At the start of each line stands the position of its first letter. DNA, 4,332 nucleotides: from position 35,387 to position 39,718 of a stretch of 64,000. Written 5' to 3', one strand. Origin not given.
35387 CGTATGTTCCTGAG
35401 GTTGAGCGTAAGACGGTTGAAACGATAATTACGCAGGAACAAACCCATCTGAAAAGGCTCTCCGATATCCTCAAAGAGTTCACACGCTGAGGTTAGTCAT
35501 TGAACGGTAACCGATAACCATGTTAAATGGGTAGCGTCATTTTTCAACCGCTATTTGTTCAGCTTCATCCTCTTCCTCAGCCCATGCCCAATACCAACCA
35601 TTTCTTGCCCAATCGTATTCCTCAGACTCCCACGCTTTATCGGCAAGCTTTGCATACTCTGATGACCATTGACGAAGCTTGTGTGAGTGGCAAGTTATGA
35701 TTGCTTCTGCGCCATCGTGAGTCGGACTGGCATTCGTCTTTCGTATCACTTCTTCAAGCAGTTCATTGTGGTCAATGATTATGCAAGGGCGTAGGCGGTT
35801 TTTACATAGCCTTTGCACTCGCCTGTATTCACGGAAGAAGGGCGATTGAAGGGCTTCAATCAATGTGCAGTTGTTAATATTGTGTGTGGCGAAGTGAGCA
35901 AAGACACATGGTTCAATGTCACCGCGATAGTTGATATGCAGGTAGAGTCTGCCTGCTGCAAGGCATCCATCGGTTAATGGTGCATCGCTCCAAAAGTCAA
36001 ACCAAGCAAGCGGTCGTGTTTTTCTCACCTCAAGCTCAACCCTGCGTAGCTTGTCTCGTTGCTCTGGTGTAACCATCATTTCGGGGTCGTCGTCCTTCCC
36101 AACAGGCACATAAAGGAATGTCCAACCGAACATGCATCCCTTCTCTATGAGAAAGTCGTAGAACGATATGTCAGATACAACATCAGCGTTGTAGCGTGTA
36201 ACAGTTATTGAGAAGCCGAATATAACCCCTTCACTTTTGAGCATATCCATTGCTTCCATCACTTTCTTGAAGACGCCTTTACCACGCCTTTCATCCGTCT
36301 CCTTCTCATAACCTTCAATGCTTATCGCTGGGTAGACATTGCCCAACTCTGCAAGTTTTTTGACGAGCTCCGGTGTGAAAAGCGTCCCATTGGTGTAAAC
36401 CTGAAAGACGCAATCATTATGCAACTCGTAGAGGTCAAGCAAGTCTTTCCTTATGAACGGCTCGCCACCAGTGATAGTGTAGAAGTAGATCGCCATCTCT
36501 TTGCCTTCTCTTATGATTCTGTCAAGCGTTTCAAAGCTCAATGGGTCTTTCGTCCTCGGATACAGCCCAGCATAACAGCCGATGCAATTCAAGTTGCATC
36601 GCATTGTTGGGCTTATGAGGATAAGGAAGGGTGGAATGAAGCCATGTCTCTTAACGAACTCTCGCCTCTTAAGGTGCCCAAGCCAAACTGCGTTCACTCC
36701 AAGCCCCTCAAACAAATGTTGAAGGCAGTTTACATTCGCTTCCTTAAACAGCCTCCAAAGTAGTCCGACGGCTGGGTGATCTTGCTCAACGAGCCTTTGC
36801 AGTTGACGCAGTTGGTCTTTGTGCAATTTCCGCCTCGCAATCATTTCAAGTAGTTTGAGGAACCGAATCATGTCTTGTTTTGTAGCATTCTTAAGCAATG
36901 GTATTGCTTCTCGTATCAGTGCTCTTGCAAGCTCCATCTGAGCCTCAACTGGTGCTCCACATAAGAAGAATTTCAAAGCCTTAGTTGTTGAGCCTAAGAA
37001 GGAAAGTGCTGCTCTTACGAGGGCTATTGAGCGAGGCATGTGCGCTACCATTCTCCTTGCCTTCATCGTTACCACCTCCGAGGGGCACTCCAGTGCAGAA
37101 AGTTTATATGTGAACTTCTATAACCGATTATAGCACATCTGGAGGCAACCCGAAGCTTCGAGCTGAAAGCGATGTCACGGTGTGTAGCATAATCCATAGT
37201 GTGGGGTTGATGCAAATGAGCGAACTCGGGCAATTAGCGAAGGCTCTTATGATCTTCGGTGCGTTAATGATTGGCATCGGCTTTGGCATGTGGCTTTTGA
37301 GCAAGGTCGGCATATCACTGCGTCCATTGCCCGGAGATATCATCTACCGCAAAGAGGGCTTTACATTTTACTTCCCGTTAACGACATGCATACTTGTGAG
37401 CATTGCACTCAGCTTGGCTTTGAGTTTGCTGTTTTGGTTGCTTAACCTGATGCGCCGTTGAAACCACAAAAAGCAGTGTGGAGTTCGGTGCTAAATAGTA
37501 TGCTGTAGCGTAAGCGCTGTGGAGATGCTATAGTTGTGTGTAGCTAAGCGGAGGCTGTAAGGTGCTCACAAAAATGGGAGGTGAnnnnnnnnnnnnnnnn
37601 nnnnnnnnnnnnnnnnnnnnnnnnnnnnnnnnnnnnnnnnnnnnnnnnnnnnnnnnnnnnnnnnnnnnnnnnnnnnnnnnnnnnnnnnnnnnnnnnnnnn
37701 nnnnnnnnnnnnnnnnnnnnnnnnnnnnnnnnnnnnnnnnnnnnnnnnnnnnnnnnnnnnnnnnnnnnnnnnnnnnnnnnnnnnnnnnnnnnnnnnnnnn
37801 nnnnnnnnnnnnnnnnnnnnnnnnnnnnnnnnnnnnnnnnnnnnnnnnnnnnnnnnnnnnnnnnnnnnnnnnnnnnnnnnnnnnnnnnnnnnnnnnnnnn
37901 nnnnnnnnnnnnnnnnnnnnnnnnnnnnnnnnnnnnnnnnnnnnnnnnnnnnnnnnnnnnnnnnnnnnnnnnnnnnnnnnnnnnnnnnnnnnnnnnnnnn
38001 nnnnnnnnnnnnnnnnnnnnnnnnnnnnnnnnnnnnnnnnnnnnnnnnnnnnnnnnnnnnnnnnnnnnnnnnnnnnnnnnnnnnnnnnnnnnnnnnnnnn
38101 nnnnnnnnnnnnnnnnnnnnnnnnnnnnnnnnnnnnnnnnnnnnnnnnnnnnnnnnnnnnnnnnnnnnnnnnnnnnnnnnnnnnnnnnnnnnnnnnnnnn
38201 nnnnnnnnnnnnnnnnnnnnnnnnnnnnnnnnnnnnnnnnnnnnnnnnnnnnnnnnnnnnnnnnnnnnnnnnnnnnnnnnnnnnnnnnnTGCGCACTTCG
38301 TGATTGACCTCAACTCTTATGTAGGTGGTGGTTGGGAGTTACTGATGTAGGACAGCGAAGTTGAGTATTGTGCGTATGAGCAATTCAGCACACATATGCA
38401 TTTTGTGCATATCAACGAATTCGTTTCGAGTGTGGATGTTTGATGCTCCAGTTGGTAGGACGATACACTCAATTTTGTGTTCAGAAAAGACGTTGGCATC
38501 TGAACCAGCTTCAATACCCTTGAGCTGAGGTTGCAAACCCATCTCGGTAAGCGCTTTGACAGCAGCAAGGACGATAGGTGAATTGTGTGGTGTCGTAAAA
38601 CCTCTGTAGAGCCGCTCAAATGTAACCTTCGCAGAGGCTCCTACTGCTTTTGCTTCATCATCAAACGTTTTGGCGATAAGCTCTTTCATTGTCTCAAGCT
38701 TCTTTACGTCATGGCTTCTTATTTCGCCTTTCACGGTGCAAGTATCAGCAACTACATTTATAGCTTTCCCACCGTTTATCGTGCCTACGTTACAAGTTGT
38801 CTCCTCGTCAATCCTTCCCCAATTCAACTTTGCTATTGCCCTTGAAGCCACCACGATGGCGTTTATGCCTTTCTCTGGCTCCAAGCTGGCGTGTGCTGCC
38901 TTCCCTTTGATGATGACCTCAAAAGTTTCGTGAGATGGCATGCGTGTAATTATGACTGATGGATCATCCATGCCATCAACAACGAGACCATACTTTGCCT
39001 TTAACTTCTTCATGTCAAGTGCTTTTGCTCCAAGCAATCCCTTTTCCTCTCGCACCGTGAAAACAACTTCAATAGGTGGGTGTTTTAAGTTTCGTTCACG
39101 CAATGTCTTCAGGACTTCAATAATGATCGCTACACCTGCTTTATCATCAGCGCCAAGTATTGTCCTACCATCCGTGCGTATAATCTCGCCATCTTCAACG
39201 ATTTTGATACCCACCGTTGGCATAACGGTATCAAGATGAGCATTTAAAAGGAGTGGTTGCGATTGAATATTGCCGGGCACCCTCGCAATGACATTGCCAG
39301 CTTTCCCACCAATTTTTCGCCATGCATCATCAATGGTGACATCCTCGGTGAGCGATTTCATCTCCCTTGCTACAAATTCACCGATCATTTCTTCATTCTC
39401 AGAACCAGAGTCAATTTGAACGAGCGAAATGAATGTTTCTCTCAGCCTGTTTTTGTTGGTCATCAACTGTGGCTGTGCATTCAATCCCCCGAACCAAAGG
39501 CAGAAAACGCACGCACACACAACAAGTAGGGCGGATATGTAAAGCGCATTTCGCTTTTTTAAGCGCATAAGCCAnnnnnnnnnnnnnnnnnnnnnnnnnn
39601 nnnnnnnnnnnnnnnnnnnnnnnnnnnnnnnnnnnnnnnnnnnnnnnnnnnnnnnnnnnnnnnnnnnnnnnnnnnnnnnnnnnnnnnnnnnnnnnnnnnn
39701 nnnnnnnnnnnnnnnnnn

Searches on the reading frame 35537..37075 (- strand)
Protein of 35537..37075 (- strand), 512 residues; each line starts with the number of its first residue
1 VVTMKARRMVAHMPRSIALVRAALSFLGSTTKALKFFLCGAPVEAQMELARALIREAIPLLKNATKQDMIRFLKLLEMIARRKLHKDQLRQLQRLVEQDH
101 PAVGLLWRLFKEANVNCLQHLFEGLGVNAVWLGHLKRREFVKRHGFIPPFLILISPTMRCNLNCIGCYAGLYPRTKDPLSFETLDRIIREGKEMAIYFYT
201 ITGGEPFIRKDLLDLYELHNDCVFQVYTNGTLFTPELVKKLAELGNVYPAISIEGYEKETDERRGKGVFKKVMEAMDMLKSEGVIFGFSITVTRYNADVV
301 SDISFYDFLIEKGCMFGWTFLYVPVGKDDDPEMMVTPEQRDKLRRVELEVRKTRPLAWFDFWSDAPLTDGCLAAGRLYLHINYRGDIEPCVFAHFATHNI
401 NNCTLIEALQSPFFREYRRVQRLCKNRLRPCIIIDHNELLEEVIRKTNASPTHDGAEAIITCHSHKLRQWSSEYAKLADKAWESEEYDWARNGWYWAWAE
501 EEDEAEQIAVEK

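Call 60: search_protein_families(library=pfam, proteins=[window:35537-37075:-], max_evalue=0.00001)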
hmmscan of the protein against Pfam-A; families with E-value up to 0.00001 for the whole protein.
window:35537-37075:- (512 aa): 1 family
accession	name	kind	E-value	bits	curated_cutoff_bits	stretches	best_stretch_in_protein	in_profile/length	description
PF04055.27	Radical_SAM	-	1.9e-23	83.9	29.5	1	154-290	1-148/166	Radical SAM superfamily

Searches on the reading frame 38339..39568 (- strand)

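Call 60: search_protein_families(library=pfam, proteins=[window:38339-39568:-], max_evalue=0.00001)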
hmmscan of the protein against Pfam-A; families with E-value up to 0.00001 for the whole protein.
window:38339-39568:- (409 aa): 4 families
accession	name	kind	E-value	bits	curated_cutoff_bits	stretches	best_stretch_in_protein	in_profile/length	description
PF01546.33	Peptidase_M20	-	5.4e-21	75.9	24.6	1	107-402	1-205/206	Peptidase family M20/M25/M40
PF07687.19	M20_dimer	-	3.6e-20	72.3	21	1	215-307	8-104/107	Peptidase dimerisation domain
PF05343.19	Peptidase_M42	-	3.2e-14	53.1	23.2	1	123-199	114-190/292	M42 glutamyl aminopeptidase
PF04389.22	Peptidase_M28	-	1.9e-13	51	21.3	1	92-196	1-89/193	Peptidase family M28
